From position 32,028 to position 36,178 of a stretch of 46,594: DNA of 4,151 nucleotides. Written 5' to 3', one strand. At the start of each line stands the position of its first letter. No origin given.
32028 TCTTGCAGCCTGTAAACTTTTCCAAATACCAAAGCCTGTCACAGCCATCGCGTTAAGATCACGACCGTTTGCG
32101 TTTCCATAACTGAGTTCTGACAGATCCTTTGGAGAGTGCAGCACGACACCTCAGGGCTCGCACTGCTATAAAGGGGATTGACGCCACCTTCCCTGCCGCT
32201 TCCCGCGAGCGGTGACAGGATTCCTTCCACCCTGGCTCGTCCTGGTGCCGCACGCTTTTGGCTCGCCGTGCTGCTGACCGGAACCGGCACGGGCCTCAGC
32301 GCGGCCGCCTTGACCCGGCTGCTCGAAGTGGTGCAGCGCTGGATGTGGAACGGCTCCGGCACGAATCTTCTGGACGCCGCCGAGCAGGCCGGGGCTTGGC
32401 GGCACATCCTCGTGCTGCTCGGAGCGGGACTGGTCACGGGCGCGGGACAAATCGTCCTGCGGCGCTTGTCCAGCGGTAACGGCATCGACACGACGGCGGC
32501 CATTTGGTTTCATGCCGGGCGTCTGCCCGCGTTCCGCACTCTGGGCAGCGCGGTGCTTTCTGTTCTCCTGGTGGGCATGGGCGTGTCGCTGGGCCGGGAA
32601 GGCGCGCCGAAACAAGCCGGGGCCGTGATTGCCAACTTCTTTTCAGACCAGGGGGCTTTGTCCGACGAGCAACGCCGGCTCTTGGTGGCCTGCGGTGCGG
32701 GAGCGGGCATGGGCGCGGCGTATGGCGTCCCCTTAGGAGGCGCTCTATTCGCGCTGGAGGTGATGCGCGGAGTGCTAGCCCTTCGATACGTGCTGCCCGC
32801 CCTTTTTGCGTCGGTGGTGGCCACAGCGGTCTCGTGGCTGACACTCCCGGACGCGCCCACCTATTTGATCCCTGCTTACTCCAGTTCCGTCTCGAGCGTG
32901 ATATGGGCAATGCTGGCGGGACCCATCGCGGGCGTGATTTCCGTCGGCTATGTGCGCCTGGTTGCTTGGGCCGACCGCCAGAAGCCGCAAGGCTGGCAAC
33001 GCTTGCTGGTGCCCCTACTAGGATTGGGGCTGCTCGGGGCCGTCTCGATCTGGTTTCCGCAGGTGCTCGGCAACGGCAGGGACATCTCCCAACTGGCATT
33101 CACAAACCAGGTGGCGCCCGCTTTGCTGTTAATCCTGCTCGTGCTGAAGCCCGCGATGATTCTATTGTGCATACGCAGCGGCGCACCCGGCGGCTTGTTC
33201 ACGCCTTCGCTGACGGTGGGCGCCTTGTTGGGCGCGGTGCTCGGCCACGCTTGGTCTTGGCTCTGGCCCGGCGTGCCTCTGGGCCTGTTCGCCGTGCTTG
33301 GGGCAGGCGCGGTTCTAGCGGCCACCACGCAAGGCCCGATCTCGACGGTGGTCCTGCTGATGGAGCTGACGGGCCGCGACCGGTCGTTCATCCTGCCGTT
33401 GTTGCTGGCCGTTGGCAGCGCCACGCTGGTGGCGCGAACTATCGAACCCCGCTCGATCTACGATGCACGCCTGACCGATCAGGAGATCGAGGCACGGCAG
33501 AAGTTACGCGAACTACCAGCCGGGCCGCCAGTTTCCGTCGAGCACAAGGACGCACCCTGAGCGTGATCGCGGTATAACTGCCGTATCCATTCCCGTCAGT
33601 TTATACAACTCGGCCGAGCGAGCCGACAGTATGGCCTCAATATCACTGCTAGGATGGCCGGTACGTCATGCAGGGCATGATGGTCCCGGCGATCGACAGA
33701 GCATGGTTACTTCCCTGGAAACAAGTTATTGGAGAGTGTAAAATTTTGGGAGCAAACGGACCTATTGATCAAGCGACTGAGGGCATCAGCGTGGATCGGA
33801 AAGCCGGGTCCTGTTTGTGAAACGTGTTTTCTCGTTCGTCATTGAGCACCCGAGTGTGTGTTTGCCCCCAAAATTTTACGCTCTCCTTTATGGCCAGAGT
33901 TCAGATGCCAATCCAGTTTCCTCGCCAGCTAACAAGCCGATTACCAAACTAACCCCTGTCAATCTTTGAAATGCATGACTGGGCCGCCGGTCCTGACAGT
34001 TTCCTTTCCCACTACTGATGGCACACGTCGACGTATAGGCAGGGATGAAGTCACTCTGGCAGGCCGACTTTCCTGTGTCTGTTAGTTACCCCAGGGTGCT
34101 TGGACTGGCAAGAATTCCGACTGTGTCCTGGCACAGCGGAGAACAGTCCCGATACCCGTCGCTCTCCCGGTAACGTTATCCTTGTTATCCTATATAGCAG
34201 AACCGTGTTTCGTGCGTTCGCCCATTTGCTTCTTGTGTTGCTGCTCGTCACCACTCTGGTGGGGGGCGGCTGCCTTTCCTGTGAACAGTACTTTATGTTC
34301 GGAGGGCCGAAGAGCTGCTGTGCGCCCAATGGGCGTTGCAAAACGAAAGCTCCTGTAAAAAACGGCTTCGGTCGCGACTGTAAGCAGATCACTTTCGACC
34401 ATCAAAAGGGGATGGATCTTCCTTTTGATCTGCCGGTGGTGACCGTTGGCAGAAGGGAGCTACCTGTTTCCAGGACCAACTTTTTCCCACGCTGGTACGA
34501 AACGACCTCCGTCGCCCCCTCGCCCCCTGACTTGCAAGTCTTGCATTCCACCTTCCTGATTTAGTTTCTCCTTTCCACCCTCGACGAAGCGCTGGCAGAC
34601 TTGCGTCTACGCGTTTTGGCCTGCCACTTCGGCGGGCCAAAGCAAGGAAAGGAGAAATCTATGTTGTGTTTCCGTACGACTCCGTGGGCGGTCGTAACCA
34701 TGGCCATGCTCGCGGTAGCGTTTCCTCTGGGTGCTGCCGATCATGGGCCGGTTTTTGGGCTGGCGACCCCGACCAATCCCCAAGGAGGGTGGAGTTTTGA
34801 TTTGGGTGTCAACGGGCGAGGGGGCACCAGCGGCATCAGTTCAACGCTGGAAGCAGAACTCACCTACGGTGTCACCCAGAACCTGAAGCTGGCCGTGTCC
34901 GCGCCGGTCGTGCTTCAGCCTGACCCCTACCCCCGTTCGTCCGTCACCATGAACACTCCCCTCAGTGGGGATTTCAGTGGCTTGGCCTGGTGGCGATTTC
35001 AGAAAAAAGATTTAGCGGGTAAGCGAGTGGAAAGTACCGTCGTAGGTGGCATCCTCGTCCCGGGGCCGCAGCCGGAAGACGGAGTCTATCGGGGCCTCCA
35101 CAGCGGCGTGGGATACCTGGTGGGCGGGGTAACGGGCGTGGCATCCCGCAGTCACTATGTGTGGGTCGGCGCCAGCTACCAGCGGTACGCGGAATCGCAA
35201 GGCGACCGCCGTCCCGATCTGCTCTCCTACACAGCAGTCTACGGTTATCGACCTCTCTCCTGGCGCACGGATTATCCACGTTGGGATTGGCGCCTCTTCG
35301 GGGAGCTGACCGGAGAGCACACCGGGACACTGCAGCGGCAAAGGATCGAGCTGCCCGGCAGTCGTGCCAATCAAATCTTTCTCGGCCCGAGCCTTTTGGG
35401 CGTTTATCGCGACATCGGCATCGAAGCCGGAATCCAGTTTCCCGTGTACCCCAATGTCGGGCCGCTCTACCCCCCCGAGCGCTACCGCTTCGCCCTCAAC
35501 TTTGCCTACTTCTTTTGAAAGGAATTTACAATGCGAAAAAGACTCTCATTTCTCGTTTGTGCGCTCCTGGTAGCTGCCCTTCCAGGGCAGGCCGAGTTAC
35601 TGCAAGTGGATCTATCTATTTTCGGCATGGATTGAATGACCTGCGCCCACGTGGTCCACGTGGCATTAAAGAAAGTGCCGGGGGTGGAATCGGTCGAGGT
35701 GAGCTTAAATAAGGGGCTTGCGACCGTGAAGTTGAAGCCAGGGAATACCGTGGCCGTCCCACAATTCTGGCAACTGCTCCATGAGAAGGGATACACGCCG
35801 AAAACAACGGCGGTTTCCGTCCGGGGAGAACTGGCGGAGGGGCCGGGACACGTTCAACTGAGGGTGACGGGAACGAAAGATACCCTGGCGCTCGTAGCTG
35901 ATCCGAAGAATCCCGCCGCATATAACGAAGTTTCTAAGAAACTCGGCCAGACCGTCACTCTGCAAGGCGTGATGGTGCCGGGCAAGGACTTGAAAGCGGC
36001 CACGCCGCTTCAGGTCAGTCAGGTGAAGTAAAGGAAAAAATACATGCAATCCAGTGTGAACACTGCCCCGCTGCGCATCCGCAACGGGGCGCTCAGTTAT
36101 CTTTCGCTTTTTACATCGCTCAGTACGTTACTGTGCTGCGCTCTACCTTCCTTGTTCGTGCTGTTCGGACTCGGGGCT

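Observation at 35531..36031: In-frame UGA at the first Cys of GMxCxxC in a periplasmic MerP-like protein, followed by an fdhF-style SECIS-like hairpin: candidate UxxC selenoprotein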

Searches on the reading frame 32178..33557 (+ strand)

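Call 23: search_protein_families(library=pfam, proteins=[window:32178-33557:+], max_evalue=0.01)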
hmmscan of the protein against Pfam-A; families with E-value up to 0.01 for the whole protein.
window:32178-33557:+ (460 aa): 1 family
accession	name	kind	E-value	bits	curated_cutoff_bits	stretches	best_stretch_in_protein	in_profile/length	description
PF00654.25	Voltage_CLC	-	1.7e-80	271.2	24.8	1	97-420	15-346/346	Voltage gated chloride channel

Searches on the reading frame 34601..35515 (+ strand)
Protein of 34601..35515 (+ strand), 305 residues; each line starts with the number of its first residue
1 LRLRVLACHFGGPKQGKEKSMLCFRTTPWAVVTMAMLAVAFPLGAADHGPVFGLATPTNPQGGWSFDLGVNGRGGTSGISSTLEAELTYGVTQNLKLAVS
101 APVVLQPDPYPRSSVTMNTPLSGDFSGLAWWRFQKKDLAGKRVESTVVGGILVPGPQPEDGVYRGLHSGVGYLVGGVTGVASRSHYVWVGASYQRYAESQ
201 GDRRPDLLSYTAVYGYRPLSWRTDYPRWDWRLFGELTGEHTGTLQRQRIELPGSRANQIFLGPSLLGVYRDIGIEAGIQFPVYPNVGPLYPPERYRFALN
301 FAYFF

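Call 23: search_protein_families(library=pfam, proteins=[window:34601-35515:+], max_evalue=0.01)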
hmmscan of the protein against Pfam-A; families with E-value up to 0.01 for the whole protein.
window:34601-35515:+ (305 aa): 0 families

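Call 24: search_protein_families(library=ncbifam, proteins=[window:34601-35515:+], max_evalue=0.01)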
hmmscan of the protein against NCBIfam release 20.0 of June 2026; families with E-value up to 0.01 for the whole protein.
window:34601-35515:+ (305 aa): 0 families

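Call 50: search_protein_families(library=pfam, proteins=[window:34601-35515:+], max_evalue=10)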
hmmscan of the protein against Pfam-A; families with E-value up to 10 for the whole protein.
window:34601-35515:+ (305 aa): 0 families

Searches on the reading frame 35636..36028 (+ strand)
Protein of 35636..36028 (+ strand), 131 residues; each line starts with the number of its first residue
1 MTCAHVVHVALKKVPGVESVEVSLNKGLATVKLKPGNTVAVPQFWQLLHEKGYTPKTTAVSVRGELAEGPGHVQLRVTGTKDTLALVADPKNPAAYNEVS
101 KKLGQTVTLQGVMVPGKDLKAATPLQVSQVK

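Call 11: find_related_loci(query=window:35636-36028:+, collection=genome_contigs, flank=6000)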
Query seq(131 aa) (131 aa) in genome_contigs; peptide patterns used: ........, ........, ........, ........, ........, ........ (x = any residue, [..] = any of these).
381 stretches matched a pattern; 62 encode a relative of the query (tblastn E <= 1e-3); 62 distinct loci.
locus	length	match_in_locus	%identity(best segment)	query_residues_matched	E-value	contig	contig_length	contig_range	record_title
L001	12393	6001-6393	87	1-131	3e-73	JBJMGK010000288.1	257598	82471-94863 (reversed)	MAG: Bryobacteraceae bacterium isolate H2_18_all_fractions_metab_conc_56_56_17 k255_6034502, whole genome shotgun sequen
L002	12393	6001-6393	85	1-131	8e-72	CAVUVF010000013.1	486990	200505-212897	MAG: uncultured Acidobacteriaceae bacterium isolate MFD01213.bin.2.122 genome assembly, contig: contig_2576, whole genom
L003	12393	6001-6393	86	1-131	1e-69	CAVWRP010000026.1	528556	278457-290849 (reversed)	MAG: Terriglobia bacterium isolate MFD04967.bin.1.62 genome assembly, contig: contig_61459, whole genome shotgun sequenc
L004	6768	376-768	82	1-131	9e-70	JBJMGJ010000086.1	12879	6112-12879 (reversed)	MAG: Bryobacteraceae bacterium isolate H1_18_all_fractions_metab_conc_105_57_8 k255_1310765, whole genome shotgun sequen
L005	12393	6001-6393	81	1-131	2e-68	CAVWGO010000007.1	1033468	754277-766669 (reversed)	MAG: uncultured Acidobacteriaceae bacterium isolate MFD04580.bin.2.99 genome assembly, contig: contig_8640, whole genome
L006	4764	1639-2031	82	1-131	3e-68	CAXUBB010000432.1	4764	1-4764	MAG TPA_asm: uncultured Bryobacteraceae bacterium isolate public_SRR14722098_metawrap_bin.3 genome assembly, contig: pub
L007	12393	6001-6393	82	1-131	6e-68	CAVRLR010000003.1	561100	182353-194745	MAG: Bryobacterales bacterium isolate MFD05513.bin.2.136 genome assembly, contig: contig_13659, whole genome shotgun seq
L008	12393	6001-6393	82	1-131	2e-67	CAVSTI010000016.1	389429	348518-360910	MAG: uncultured Acidobacteriaceae bacterium isolate MFD09671.bin.2.23 genome assembly, contig: contig_62290, whole genom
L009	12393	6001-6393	79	1-131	5e-66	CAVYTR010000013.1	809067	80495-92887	MAG: uncultured Acidobacteriaceae bacterium isolate MFD09603.bin.3.536 genome assembly, contig: contig_39087, whole geno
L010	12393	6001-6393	80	1-131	2e-65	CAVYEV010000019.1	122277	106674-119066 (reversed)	MAG: Terriglobia bacterium isolate MFD09603.bin.2.113 genome assembly, contig: contig_48802, whole genome shotgun sequen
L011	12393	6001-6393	75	1-131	1e-64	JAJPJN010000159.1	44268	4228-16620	MAG: Terriglobia bacterium isolate Centralia_MAG_491 k107_2858045, whole genome shotgun sequence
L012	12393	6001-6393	78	1-131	1e-64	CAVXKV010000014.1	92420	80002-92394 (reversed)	MAG: Terriglobia bacterium isolate MFD09603.bin.1.284 genome assembly, contig: contig_76404, whole genome shotgun sequen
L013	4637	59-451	75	1-131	6e-64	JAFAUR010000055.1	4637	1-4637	MAG: Acidobacteriaceae bacterium isolate CP_BM_RX_15 BM_RX_k147_8569538, whole genome shotgun sequence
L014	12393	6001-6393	76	1-131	4e-64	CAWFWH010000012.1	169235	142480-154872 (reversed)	MAG: uncultured Acidobacteriaceae bacterium isolate MFD09603.bin.2.165 genome assembly, contig: contig_22632, whole geno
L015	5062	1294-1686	77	1-131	2e-63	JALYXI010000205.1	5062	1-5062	MAG: Acidobacteriota bacterium isolate KAP bin9 SD1490-92_k127_2117646, whole genome shotgun sequence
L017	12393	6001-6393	75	1-131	5e-63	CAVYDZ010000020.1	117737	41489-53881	MAG: Terriglobia bacterium isolate MFD09603.bin.2.102 genome assembly, contig: contig_78853, whole genome shotgun sequen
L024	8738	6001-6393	73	1-131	4e-59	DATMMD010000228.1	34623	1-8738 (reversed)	MAG TPA_asm: Bryobacteraceae bacterium isolate SMAG_U12814 k141_2020956, whole genome shotgun sequence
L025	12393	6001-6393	71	1-131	1e-58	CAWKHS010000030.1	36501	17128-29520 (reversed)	MAG: uncultured Acidobacteriaceae bacterium isolate MFD09603.bin.2.82 genome assembly, contig: contig_80130, whole genom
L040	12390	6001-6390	64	1-130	5e-51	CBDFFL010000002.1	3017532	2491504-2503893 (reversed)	MAG: Bryobacteraceae bacterium isolate 2474eac2-6c5e-401b-a239-edba537ed269 genome assembly, contig: contig_2, whole gen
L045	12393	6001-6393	55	1-131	1e-45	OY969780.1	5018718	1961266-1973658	MAG: uncultured Acidobacteriaceae bacterium isolate MFD09603.bin.c.4 genome assembly, chromosome: 1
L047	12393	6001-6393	51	1-131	4e-42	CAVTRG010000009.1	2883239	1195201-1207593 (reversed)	MAG: uncultured Acidobacteriaceae bacterium isolate MFD09603.bin.1.367 genome assembly, contig: contig_703, whole genome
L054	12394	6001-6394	59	1-131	3e-34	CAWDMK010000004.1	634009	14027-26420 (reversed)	MAG: uncultured Acidobacteriaceae bacterium isolate MFD09603.bin.2.278 genome assembly, contig: contig_42229, whole geno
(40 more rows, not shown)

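Call 74: search_protein_families(library=pfam, proteins=[L025:8524-12303:+, L040:7647-9542:-, L054:3415-3864:-, L003:3731-4381:+, L001:7335-8219:+, L017:1059-4481:+, L047:9311-10762:+, L045:3371-3829:+, L012:10012-11247:-, L024:1907-3037:+], max_evalue=0.0001)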
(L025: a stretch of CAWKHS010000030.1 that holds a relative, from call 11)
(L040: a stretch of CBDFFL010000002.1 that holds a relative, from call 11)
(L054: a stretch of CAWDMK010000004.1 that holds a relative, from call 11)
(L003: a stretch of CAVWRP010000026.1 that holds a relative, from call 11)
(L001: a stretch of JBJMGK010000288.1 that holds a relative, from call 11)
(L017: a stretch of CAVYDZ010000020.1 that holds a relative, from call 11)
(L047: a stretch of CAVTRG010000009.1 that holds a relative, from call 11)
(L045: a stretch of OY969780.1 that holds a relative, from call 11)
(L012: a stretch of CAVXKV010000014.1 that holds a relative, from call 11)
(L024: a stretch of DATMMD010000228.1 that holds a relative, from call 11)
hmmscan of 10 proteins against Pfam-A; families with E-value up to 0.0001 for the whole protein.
L025:8524-12303:+ (1260 aa): 3 families
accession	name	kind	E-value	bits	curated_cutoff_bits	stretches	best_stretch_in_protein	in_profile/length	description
PF07228.17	SpoIIE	-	1.3e-48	166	25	1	1063-1259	2-191/192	Stage II sporulation protein E (SpoIIE)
PF12704.14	MacB_PCD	-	9.5e-30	104.9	27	2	20-241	2-206/207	MacB-like periplasmic core domain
PF02687.27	FtsX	-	1.4e-25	90.1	25.5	2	685-795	1-116/120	FtsX-like permease C-terminal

L040:7647-9542:- (632 aa): 3 families
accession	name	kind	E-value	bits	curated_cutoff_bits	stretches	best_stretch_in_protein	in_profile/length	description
PF00664.28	ABC_membrane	-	4.8e-40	138.4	28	1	66-336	2-274/274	ABC transporter transmembrane region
PF00005.33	ABC_tran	-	1.8e-33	116.5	25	1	398-547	1-137/137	ABC transporter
PF02463.25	SMC_N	-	1.3e-05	25.2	40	0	439-589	111-211/220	RecF/RecN/SMC N terminal domain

L054:3415-3864:- (150 aa): 1 family
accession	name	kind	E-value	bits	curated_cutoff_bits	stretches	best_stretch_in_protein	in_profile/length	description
PF01451.26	LMWPc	-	1.6e-22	80.7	23.2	1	7-127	1-143/144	Low molecular weight phosphotyrosine protein phosphatase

L003:3731-4381:+ (217 aa): 1 family
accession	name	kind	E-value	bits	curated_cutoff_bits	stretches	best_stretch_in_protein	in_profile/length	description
PF01545.26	Cation_efflux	-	4e-07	30.5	26.6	1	45-205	12-186/198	Cation efflux family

L001:7335-8219:+ (295 aa): 13 families
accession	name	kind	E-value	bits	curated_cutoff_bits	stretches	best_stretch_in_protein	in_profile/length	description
PF13847.12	Methyltransf_31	-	2.2e-39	134.9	27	1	90-235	2-144/145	Methyltransferase domain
PF13649.12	Methyltransf_25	-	3.6e-24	85.7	27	1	95-191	1-97/97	Methyltransferase domain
PF08241.18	Methyltransf_11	-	9.5e-24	84.3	21.2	1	96-194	1-94/95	Methyltransferase domain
PF01209.24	Ubie_methyltran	-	1.7e-19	70.5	20.1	1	90-196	46-152/233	ubiE/COQ5 methyltransferase family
PF08242.18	Methyltransf_12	-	2.7e-15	57.3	30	1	96-193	1-98/98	Methyltransferase domain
PF13489.12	Methyltransf_23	-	5.1e-12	46.3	27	1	85-238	16-160/164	Methyltransferase domain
PF06325.19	PrmA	-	2.2e-09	37.7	22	1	89-200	159-263/296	Ribosomal protein L11 methyltransferase (PrmA)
PF05175.20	MTS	-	7.2e-08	32.7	23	1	81-195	19-138/170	Methyltransferase small domain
PF20922.3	Anamorsin_N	-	1.2e-07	32.1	27.1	1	138-210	33-103/163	Anamorsin, N-terminal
PF01135.25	PCMT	-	2.7e-07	31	20.3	1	86-192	69-168/210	Protein-L-isoaspartate(D-aspartate) O-methyltransferase (PCMT)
PF05148.21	Methyltransf_8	-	9.2e-07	29.4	27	1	148-201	110-162/219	Hypothetical methyltransferase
PF01170.24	UPF0020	-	2.3e-06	27.9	22.3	1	117-167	77-128/197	RMKL-like, methyltransferase domain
PF01728.25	FtsJ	-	4.4e-05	23.9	24.1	1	89-195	19-126/181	FtsJ-like methyltransferase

L017:1059-4481:+ (1141 aa): 4 families
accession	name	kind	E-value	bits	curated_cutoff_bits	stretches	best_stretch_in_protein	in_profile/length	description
PF25183.1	OMP_b-brl_4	-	1e-229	765.6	30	1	241-1134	1-838/838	Outer membrane beta barrel domain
PF13620.12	CarboxypepD_reg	-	4.7e-20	72.2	32.3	1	28-107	2-82/82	Carboxypeptidase regulatory-like domain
PF00593.30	TonB_dep_Rec_b-barrel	-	2e-07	31.7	27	1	436-783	13-274/436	TonB dependent receptor-like, beta-barrel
PF13715.12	CarbopepD_reg_2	-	2.5e-07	31.1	32.2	1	28-112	1-82/88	CarboxypepD_reg-like domain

L047:9311-10762:+ (484 aa): 0 families

L045:3371-3829:+ (153 aa): 3 families
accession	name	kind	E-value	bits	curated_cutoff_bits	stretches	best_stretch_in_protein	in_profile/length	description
PF09278.17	MerR-DNA-bind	-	9.5e-19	68.2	25.4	1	65-128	2-65/65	MerR, DNA binding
PF13411.12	MerR_1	-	1.8e-18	66.8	21.6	1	22-88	2-67/69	MerR HTH family regulatory protein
PF00376.29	MerR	-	1.7e-14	53.8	28.2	1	22-59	1-38/38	MerR family regulatory protein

L012:10012-11247:- (412 aa): 4 families
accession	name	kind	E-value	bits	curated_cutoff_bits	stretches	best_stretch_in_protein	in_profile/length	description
PF09699.15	Paired_CXXCH_1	-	1.7e-14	53.6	20.6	1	288-317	8-37/41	Doubled CXXCH motif (Paired_CXXCH_1)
PF14537.11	Cytochrom_c3_2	-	1.2e-11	45.4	25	1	285-350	5-66/79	Cytochrome c3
PF13435.11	Cytochrome_C554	-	5.5e-10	40.5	20.8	0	44-70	1-27/84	Cytochrome c554 and c-prime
PF14522.11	Cytochrome_C7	-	8.2e-10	38.8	24.8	0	155-217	15-67/67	Cytochrome c7 and related cytochrome c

L024:1907-3037:+ (377 aa): 0 families

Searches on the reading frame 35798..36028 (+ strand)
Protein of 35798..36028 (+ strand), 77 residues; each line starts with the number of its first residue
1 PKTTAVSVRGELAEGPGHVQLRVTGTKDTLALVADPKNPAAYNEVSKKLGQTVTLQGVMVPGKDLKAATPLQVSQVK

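Call 50: search_protein_families(library=pfam, proteins=[window:35798-36028:+], max_evalue=10)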
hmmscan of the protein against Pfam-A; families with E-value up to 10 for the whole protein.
window:35798-36028:+ (77 aa): 0 families

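Call 83: predict_structure(alignment_id=A3)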
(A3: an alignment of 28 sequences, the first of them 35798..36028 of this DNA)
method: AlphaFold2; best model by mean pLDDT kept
length: 77 residues; sequences in the alignment: 28
mean_pLDDT: 82.8   pTM: 0.64
mean pLDDT of the five models: 82.8, 82.6, 80.1, 79.6, 78.1
residues with pLDDT >= 90: 12; 70-90: 55; 50-70: 10; < 50: 0
segments of 3 or more residues with pLDDT < 50: none
pLDDT, mean of each block of 10 residues (from residue 1): 80 85 86 86 87 88 64 88
secondary structure, 60 per line:
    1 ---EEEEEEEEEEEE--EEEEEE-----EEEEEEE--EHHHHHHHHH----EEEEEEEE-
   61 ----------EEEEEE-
elements in order: E4-15 E18-23 E29-35 H39-47 E52-59 E71-76

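Call 85: fold_search(model_id=the predicted structure, library=pdb)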
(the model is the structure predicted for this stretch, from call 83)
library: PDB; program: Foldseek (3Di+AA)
matches with E <= 10: 860; with E <= 0.001: 0
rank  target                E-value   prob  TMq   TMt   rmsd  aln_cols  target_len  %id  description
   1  6hhv_B                7.4e-03  1.00  0.57  0.10   4.8        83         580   19  Structure of T. thermophilus AspRS in Complex with 5'-O-(N-(L-aspartyl)-sulfamoyl)N3-methyluridine (released 2019-12-18)
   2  9dow_A                9.8e-03  1.00  0.59  0.12   4.0        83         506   17  h-LysRS bound to unmodified tRNA-Lys3 (Undocked State, AMP bound) (released 2025-03-12)
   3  6sjc_B                1.2e-02  1.00  0.58  0.10   4.7        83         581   19  Structure of T. thermophilus AspRS in Complex with 5'-O-(N-(L-aspartyl)-sulfamoyl)adenosine (released 2020-01-08)
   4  8xp4_A                1.2e-02  1.00  0.60  0.13   3.7        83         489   16  Crystal Structure of human lysyl-tRNA synthetase with acetyllysine (released 2025-01-22)
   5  5w25_B                1.5e-02  1.00  0.57  0.11   4.7        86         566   13  Crystal structure of Aspartyl-tRNA synthetase from Mycobacterium tuberculosis complexed with L-Aspartic Acid (released 2017-06-14)
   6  1nnx                  1.5e-02  1.00  0.64  0.54   3.7        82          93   20  Structure of the hypothetical protein ygiW from E. coli. (released 2004-03-09)
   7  4ycw_A                1.5e-02  1.00  0.58  0.12   4.1        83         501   19  Crystal structure of cladosporin in complex with plasmodium like human lysyl-tRNA synthetase mutant (released 2015-06-10)
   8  6chd_B                1.5e-02  0.99  0.51  0.12   4.3        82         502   20  Crystal Structure of Human Lysyl-tRNA Synthetase complexed with L-Lysylsulfamoyl Adenosine (released 2018-03-07)
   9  8hyr_B                1.6e-02  1.00  0.60  0.12   3.7        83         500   16  Crystal structure of human KARS apo (released 2024-07-10)
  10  5hgq_B                1.7e-02  1.00  0.61  0.13   4.2        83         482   14  Loa loa Lysyl-tRNA synthetase in complex with Cladosporin. (released 2016-10-26)
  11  7ea9_B                1.8e-02  1.00  0.59  0.12   4.0        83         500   16  Crystal Structure of human lysyl-tRNA synthetase Y145H mutant (released 2021-03-31)
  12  4ex5_A                2.1e-02  1.00  0.60  0.13   3.9        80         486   19  Crystal structure of lysyl-tRNA synthetase LysRS from Burkholderia thailandensis bound to lysine (released 2012-05-09)
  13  7ea9_D                2.1e-02  1.00  0.60  0.12   3.7        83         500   16  Crystal Structure of human lysyl-tRNA synthetase Y145H mutant (released 2021-03-31)
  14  4dpg_D                2.1e-02  1.00  0.59  0.12   4.0        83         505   16  Crystal Structure of Human LysRS: P38/AIMP2 Complex I (released 2013-02-13)
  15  4ycw_E                2.1e-02  1.00  0.57  0.12   3.9        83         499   18  Crystal structure of cladosporin in complex with plasmodium like human lysyl-tRNA synthetase mutant (released 2015-06-10)
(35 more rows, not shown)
